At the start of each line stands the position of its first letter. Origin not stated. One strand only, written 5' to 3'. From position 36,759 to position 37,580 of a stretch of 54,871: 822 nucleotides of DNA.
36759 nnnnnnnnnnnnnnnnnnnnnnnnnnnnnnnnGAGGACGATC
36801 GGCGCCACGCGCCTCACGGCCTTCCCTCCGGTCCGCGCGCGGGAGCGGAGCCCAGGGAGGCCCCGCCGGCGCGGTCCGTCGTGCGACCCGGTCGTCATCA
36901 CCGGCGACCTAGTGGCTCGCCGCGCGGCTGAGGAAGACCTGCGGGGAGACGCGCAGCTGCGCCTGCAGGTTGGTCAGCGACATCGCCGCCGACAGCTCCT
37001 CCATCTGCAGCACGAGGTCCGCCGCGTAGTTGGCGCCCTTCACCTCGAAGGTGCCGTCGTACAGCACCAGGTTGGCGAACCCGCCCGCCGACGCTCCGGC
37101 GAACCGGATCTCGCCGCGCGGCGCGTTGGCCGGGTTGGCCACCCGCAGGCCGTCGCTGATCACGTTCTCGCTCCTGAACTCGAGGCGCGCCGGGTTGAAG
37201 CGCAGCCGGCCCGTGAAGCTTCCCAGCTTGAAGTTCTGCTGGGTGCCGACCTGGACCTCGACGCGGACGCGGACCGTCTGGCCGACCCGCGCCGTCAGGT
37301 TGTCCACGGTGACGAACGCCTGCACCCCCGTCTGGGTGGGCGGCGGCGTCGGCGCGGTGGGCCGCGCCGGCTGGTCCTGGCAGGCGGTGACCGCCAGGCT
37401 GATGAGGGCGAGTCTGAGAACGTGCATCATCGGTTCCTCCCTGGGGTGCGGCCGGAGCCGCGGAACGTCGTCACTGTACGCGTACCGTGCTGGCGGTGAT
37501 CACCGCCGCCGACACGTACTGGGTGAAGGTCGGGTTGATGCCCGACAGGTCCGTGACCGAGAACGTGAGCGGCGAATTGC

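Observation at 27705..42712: Seven-gene, translationally coupled operon encoding a candidate non-cellulosomal cohesin-dockerin cell-surface assembly system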

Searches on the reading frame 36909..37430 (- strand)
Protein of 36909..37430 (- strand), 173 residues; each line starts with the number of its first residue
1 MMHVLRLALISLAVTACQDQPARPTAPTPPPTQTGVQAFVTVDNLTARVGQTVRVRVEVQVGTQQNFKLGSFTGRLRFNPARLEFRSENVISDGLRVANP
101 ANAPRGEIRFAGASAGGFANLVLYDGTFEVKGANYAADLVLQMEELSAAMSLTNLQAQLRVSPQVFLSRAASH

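Call 4: search_protein_families(library=pfam, proteins=[window:36909-37430:-], max_evalue=0.1)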
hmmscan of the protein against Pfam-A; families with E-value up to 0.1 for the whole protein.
window:36909-37430:- (173 aa): 2 families
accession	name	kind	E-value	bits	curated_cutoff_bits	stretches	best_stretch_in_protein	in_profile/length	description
PF00963.24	Cohesin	-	0.012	16.3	24.1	1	40-111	3-76/139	Cohesin domain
PF16647.10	GCSF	-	0.039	14.2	30.4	0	127-170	85-128/149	Granulocyte colony-stimulating factor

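Call 5: search_protein_families(library=ncbifam, proteins=[window:36909-37430:-], max_evalue=0.1)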
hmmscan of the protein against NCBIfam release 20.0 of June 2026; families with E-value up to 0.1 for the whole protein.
window:36909-37430:- (173 aa): 2 families
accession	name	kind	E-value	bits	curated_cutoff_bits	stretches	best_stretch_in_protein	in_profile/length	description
NF052634.1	Riean_0653_fam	subfamily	0.0029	18.5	57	1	1-39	1-39/176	Riean_0653 family protein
NF053532.1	lipo_SCO4651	subfamily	0.094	12.4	65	0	8-69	10-74/277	SCO4651 family lipoprotein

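Call 13: find_encoding_contigs(protein=window:36909-37430:-, flank=10000, max_places=6)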
Protein window:36909-37430:- (173 aa): no gene with exactly this product is on record in the collection.

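Call 14: find_homologous_proteins(query=window:36909-37430:-, max_evalue=0.001)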
Query window:36909-37430:- (173 aa): 245 proteins with E <= 0.001 among 452 candidates; the best 120 are listed.
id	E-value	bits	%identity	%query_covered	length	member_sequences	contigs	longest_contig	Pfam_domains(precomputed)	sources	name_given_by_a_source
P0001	1.6e-104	364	100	99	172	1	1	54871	-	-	-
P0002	1.1e-90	319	86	99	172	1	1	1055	-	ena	-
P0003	4.7e-90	317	87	99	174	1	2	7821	-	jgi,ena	jgi:hypothetical protein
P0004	7.0e-90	317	87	99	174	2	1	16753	-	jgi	jgi:hypothetical protein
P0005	2.1e-89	315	86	100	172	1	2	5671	-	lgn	-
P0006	4.6e-88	311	84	100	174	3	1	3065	-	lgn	-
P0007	1.9e-86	306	85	98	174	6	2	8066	-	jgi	jgi:hypothetical protein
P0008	1.0e-84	300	81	100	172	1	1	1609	-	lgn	-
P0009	1.7e-83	296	82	98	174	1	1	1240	-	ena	-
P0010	3.1e-81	289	82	99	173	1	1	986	-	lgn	-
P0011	3.7e-81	288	82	99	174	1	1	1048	-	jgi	jgi:uncharacterized lipoprotein YajG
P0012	9.1e-80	284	82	97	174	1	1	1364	-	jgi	jgi:hypothetical protein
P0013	2.1e-78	279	77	99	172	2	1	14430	-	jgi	jgi:hypothetical protein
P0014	7.2e-78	278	78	99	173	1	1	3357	-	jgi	jgi:hypothetical protein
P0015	1.2e-76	274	76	99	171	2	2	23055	-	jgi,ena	-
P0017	7.0e-76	271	75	99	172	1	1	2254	PF00963.25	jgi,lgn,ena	-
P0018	9.1e-76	271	75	99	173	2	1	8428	PF00963.25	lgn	-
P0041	2.1e-73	263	73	99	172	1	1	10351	PF00963.25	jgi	jgi:hypothetical protein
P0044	5.8e-73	262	71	100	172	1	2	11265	PF00963.25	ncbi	-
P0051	1.7e-72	260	72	100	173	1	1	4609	PF00963.25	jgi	jgi:cohesin domain-containing protein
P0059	5.4e-72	259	72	99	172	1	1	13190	PF00963.25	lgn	-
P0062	6.6e-72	258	72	99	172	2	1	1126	PF00963.25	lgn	-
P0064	8.1e-72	258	71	99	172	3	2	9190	PF00963.25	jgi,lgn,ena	-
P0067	3.9e-71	256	72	98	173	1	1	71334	PF00963.25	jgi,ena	-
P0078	2.8e-70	253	71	99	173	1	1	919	PF00963.25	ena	-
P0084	1.7e-69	251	72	98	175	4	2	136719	PF00963.25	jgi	-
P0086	2.1e-69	250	70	100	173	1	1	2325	PF00963.25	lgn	-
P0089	2.6e-69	250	70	100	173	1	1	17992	PF00963.25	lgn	-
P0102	6.1e-68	245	66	99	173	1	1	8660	PF00963.25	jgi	jgi:hypothetical protein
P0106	1.1e-67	245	67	99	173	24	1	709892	-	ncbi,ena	-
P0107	2.2e-67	244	67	99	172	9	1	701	PF00963.25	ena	-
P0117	3.6e-66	240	65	99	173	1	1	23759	PF00963.25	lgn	-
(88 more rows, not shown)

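Call 16: find_encoding_contigs(protein=P0106, flank=10000, max_places=3)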
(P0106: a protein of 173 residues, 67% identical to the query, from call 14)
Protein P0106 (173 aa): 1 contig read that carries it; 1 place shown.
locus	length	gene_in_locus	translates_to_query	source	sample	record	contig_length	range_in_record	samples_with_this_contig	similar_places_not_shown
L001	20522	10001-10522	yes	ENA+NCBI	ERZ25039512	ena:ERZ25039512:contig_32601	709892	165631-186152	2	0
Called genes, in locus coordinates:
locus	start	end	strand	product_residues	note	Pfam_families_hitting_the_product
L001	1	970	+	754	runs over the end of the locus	PF01464:SLT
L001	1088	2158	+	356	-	PF00930:DPPIV_N (faint), PF14583:Pectate_lyase22 (faint), PF26550:Tricorn_2nd (faint), PF26549:Tricorn_N, PF07676:PD40, PF26549:Tricorn_N, PF07676:PD40 (weak)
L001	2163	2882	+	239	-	PF10502:Peptidase_S26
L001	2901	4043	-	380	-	PF06779:MFS_4 (faint), PF07690:MFS_1, PF12832:MFS_1_like, PF13347:MFS_2 (faint), PF00083:Sugar_tr, PF05977:MFS_3 (faint), PF07690:MFS_1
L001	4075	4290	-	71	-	PF01176:eIF-1a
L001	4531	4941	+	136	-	PF13473:Cupredoxin_1 (faint), PF00127:Copper-bind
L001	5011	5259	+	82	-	-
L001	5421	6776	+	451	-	PF13371:TPR_9 (faint), PF13424:TPR_12 (faint), PF00515:TPR_1 (faint), PF07719:TPR_2 (faint), PF13174:TPR_6 (faint), PF13432:TPR_16, PF14559:TPR_19 (weak), PF03783:CsgG, +3 more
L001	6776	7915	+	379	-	-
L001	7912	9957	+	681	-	-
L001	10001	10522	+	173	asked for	-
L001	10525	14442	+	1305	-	PF00404:Dockerin_1 (weak), PF07602:DUF1565 (faint), PF05048:NosD (weak), PF13229:Beta_helix, PF05048:NosD, PF13229:Beta_helix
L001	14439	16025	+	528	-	PF00404:Dockerin_1, PF07676:PD40 (faint)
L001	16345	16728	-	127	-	-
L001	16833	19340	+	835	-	PF05048:NosD (weak), PF13229:Beta_helix (weak)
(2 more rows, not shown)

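Call 18: find_encoding_contigs(protein=P0084, flank=10000, max_places=2)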
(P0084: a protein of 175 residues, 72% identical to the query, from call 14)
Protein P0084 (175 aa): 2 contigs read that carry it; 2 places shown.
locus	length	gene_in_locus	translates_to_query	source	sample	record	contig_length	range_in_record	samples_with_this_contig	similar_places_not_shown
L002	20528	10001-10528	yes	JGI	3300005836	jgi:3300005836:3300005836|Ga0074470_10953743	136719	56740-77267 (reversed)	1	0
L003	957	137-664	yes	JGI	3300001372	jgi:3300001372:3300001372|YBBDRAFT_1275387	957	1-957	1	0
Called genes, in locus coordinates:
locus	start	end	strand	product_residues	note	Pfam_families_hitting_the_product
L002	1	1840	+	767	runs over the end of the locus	PF01464:SLT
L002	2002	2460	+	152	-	-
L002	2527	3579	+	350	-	PF00930:DPPIV_N (faint), PF26550:Tricorn_2nd (faint), PF26549:Tricorn_N, PF07676:PD40, PF26549:Tricorn_N (weak), PF07676:PD40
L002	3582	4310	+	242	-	PF10502:Peptidase_S26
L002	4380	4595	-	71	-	PF01176:eIF-1a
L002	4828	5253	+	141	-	PF00127:Copper-bind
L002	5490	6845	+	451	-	PF13428:TPR_14 (faint), PF14559:TPR_19 (faint), PF00515:TPR_1 (faint), PF07719:TPR_2 (faint), PF13432:TPR_16 (weak), PF03783:CsgG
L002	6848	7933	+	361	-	-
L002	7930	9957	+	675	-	PF02368:Big_2 (weak)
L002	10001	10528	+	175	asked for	PF00963:Cohesin (weak)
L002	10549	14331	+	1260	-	PF00404:Dockerin_1, PF22842:Pel9A-like_beta_helix (faint), PF13229:Beta_helix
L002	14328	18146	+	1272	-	PF05048:NosD, PF13229:Beta_helix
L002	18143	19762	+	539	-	PF00404:Dockerin_1 (weak)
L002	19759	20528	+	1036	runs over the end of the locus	PF00404:Dockerin_1 (weak), PF02368:Big_2 (weak), PF26918:Ig_Eae, PF05048:NosD (faint), PF13229:Beta_helix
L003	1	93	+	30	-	?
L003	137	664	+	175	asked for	PF00963:Cohesin (weak)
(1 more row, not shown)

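Call 19: find_encoding_contigs(protein=P0117, flank=10000, max_places=2)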
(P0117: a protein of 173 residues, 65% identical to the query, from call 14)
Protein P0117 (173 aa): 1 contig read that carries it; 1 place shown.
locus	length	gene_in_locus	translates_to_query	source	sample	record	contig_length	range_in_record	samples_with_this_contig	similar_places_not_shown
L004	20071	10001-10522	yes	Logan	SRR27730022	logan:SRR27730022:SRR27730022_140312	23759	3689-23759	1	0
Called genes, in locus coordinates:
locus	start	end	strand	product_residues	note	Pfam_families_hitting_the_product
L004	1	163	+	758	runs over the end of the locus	PF01464:SLT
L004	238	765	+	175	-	-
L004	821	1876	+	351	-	PF14583:Pectate_lyase22 (faint), PF26550:Tricorn_2nd (faint), PF26549:Tricorn_N, PF07676:PD40, PF26549:Tricorn_N (weak), PF07676:PD40 (weak), PF26549:Tricorn_N (weak), PF07676:PD40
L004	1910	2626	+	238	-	PF10502:Peptidase_S26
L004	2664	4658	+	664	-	PF07715:Plug, PF00593:TonB_dep_Rec_b-barrel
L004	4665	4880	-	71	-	PF01176:eIF-1a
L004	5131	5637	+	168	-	PF00127:Copper-bind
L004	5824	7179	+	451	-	PF13432:TPR_16 (weak), PF13424:TPR_12 (faint), PF14559:TPR_19 (weak), PF00515:TPR_1 (faint), PF07719:TPR_2 (faint), PF13174:TPR_6 (faint), PF13432:TPR_16 (weak), PF03783:CsgG, +1 more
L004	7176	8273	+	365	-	-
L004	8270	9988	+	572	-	PF02368:Big_2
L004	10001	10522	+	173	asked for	PF00963:Cohesin (weak)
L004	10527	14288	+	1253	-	PF02368:Big_2 (faint), PF05048:NosD (faint), PF13229:Beta_helix (weak)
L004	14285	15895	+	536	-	PF00404:Dockerin_1 (weak), PF26549:Tricorn_N (faint), PF26550:Tricorn_2nd (faint), PF07676:PD40 (weak)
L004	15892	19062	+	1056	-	PF26918:Ig_Eae (weak), PF13229:Beta_helix (faint), PF05048:NosD (faint)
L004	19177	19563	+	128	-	-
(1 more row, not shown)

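Call 28: predict_structure(alignment_id=A1)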
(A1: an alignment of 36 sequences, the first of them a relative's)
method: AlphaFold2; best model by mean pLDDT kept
length: 172 residues; sequences in the alignment: 36
mean_pLDDT: 84.5   pTM: 0.78
mean pLDDT of the five models: 84.5, 75.8, 75.6, 71.7, 69.6
residues with pLDDT >= 90: 112; 70-90: 31; 50-70: 6; < 50: 23
segments of 3 or more residues with pLDDT < 50: 1-6, 8-21, 170-172
pLDDT, mean of each block of 10 residues (from residue 1): 45 43 65 90 94 95 87 97 95 89 97 92 97 95 93 91 81 33
secondary structure, 60 per line:
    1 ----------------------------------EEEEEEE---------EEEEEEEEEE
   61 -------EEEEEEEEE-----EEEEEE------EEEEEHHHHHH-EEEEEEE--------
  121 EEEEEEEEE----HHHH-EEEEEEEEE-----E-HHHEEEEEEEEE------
elements in order: E35-41 E51-60 E68-76 E82-87 E94-98 H99-104 E106-112 E121-129 H134-137 E139-147 E158-166

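Call 32: fold_search(model_id=the predicted structure, library=pdb)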
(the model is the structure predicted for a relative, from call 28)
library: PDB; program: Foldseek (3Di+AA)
matches with E <= 10: 1170; with E <= 0.001: 63
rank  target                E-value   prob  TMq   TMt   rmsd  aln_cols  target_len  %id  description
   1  5nrm_A                4.5e-06  1.00  0.58  0.69   4.0       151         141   15  Crystal structure of the sixth cohesin from Acetivibrio cellulolyticus' scaffoldin B in complex with Cel5 dockerin S51 (released 2018-01-31)
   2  5k39_A                4.5e-06  1.00  0.52  0.53   4.8       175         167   13  THE TYPE II COHESIN DOCKERIN COMPLEX FROM CLOSTRIDIUM THERMOCELLUM (released 2017-03-29)
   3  6kgc_A                4.8e-06  1.00  0.56  0.65   4.9       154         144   13  Crystal structure of CaDoc0917(R49D)-CaCohA2 complex at pH 5.4 (released 2020-07-08)
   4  6kgd_A                5.3e-06  1.00  0.55  0.64   4.6       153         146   14  Crystal structure of CaDoc0917(R49D)-CaCohA2 complex at pH 8.0 (released 2020-07-08)
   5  3fnk_B                6.6e-06  1.00  0.53  0.53   4.4       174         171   10  Crystal structure of the second type II cohesin module from the cellulosomal adaptor ScaA scaffoldin of Acetivibrio ce (released 2009-06-23)
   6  6kgf_C                8.2e-06  1.00  0.54  0.62   4.6       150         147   12  Crystal structure of CaDoc0917(R16D)-CaCohA2 complex at pH 8.2 (released 2020-07-08)
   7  2ccl_A                8.7e-06  1.00  0.52  0.58   6.8       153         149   16  THE S45A, T46A MUTANT OF THE TYPE I COHESIN-DOCKERIN COMPLEX FROM THE CELLULOSOME OF CLOSTRIDIUM THERMOCELLUM (released 2007-02-13)
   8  3l8q_A                9.7e-06  1.00  0.54  0.30   4.4       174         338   10  Structure analysis of the type II cohesin dyad from the adaptor ScaA scaffoldin of Acetivibrio cellulolyticus (released 2010-05-05)
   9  4ums                  1.0e-05  1.00  0.50  0.55   7.4       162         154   15  The crystal structure of the seventh ScaB type I cohesin from Pseudobacteroides cellulosolvens (released 2015-05-06)
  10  3l8q_D                1.2e-05  1.00  0.53  0.30   6.8       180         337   10  Structure analysis of the type II cohesin dyad from the adaptor ScaA scaffoldin of Acetivibrio cellulolyticus (released 2010-05-05)
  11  6kgf_A                1.3e-05  1.00  0.54  0.64   4.6       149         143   12  Crystal structure of CaDoc0917(R16D)-CaCohA2 complex at pH 8.2 (released 2020-07-08)
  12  5nrk_A                1.5e-05  1.00  0.58  0.68   4.0       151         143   14  Crystal structure of the sixth cohesin from Acetivibrio cellulolyticus' scaffoldin B in complex with Cel5 dockerin S15 (released 2018-01-31)
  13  3ghp_A                1.5e-05  1.00  0.52  0.48   6.9       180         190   10  Structure of the second type II cohesin module from the adaptor ScaA scaffoldin of Acetivibrio cellulolyticus (includi (released 2009-06-23)
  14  3fnk_C                1.6e-05  1.00  0.52  0.52   4.4       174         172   10  Crystal structure of the second type II cohesin module from the cellulosomal adaptor ScaA scaffoldin of Acetivibrio ce (released 2009-06-23)
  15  4wi0_A                1.9e-05  1.00  0.51  0.52   4.6       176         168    9  Crystal structure of Coh3ScaB-XDoc_M2ScaA complex: A C-terminal interface mutant of type II Cohesin-X-Dockerin complex (released 2015-10-07)
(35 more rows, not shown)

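Call 38: find_related_loci(query=A1, collection=genome_contigs, flank=10000)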
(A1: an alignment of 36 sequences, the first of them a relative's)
Query A1 (172 aa) in genome_contigs; peptide patterns used: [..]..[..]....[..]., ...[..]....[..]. (x = any residue, [..] = any of these).
64 stretches matched a pattern; 30 encode a relative of the query (tblastn E <= 1e-3); 28 distinct loci.
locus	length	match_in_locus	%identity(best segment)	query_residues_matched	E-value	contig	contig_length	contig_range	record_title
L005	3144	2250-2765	73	1-172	2e-81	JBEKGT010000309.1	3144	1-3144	MAG: Gemmatimonadales bacterium isolate SPRUCE 25 SPRUCE_25_309, whole genome shotgun sequence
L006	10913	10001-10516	71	1-172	1e-79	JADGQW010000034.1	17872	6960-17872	MAG: Gemmatimonadales bacterium isolate Chersky.24_23 contig-100_680, whole genome shotgun sequence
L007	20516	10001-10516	65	1-172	2e-71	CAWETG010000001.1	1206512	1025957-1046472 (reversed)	MAG: uncultured Gemmatimonadales bacterium isolate MFD01476.bin.1.191 genome assembly, contig: contig_10655, whole genom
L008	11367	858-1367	70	1-171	2e-69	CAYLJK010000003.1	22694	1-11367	MAG TPA_asm: uncultured Gemmatimonadales bacterium isolate binchicken_co107_112 genome assembly, contig: NODE_5672_lengt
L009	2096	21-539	68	1-172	2e-66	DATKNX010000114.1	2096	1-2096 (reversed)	MAG TPA_asm: Gemmatimonadales bacterium isolate SMAG_U14749 k141_3906905, whole genome shotgun sequence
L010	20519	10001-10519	60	1-172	4e-63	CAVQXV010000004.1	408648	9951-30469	MAG: uncultured Gemmatimonadales bacterium isolate MFD00008.bin.2.66 genome assembly, contig: contig_56587, whole genome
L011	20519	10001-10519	67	1-172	4e-75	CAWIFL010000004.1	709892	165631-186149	MAG: uncultured Gemmatimonadales bacterium isolate MFD03726.bin.1.195 genome assembly, contig: contig_32601, whole genom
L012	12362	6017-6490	57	9-167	4e-53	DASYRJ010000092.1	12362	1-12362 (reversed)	MAG TPA_asm: Gemmatimonadales bacterium isolate SMAG_U4508 k141_1598136, whole genome shotgun sequence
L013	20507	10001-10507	65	1-170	5e-53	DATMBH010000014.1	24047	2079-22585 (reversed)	MAG TPA_asm: Gemmatimonadales bacterium isolate SMAG_U13348 k141_358845, whole genome shotgun sequence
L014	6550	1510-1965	55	16-166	5e-51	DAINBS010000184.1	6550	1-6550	MAG TPA_asm: Gemmatimonadales bacterium isolate CTOTU25590 NODE_7355_length_6550_cov_4.083449, whole genome shotgun sequ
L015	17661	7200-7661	56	14-166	2e-50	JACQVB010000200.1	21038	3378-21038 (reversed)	MAG: Gemmatimonadetes bacterium isolate NC_groundwater_1452_Ag_S-0.65um_65_21 S_p65_S5_coassembly_k141_3967147, whole ge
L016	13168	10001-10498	57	6-170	5e-50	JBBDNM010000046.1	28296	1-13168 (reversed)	MAG: Gemmatimonadales bacterium isolate LejiaB_67_14 Lejia_B_1994_length_28296_cov_8, whole genome shotgun sequence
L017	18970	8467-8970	51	1-166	9e-50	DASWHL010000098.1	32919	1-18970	MAG TPA_asm: Gemmatimonadales bacterium isolate SMAG_U2841 k141_607894, whole genome shotgun sequence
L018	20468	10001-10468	56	16-170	2e-49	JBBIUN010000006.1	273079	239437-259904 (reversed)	MAG: Gemmatimonadota bacterium isolate TCS170221_bin_54 NODE_33_length_273079_cov_26.966966, whole genome shotgun sequen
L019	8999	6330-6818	54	6-166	7e-49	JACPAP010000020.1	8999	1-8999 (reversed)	MAG: Gemmatimonadetes bacterium isolate NC_groundwater_234_Ag_S-0.2um_69_9 S5_GD2017_2_S2_scaffold_5944, whole genome sh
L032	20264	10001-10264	38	67-159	7e-8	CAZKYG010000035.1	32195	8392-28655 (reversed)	MAG TPA_asm: uncultured Gemmatimonas sp. isolate binchicken_co84_382 genome assembly, contig: k141_2109342, whole genome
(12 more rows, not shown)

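Call 44: search_solved_structures(query=A1, max_evalue=1)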
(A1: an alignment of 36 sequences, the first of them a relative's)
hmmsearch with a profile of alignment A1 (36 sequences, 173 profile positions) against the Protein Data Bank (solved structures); distinct sequences matched with E-value up to 1: 1.
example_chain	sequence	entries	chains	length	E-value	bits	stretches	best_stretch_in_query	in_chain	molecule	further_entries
3h09_A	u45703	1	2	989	0.74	12.6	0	68-114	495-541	Immunoglobulin A1 protease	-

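Call 79: search_protein_families(library=pfam, proteins=[L032:10291-12840:+], max_evalue=0.01)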
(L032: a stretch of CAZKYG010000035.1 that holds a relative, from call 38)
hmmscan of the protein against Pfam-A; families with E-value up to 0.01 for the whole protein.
L032:10291-12840:+ (849 aa): 5 families
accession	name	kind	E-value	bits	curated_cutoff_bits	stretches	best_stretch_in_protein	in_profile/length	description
PF15902.12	Sortilin-Vps10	-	8.8e-33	114.2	33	4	586-693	2-112/446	Sortilin, neurotensin receptor 3,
PF02012.26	BNR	-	5.3e-13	47.3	27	0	634-644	1-11/12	BNR/Asp-box repeat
PF00404.24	Dockerin_1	-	2.6e-11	44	22.9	1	780-834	2-55/57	Dockerin type I domain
PF14870.12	PSII_BNR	-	1.7e-07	31.2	27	1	620-736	27-140/303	Photosynthesis system II assembly factor YCF48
PF13859.12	BNR_3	-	0.00011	22.1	27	0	670-704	190-224/308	BNR repeat-like domain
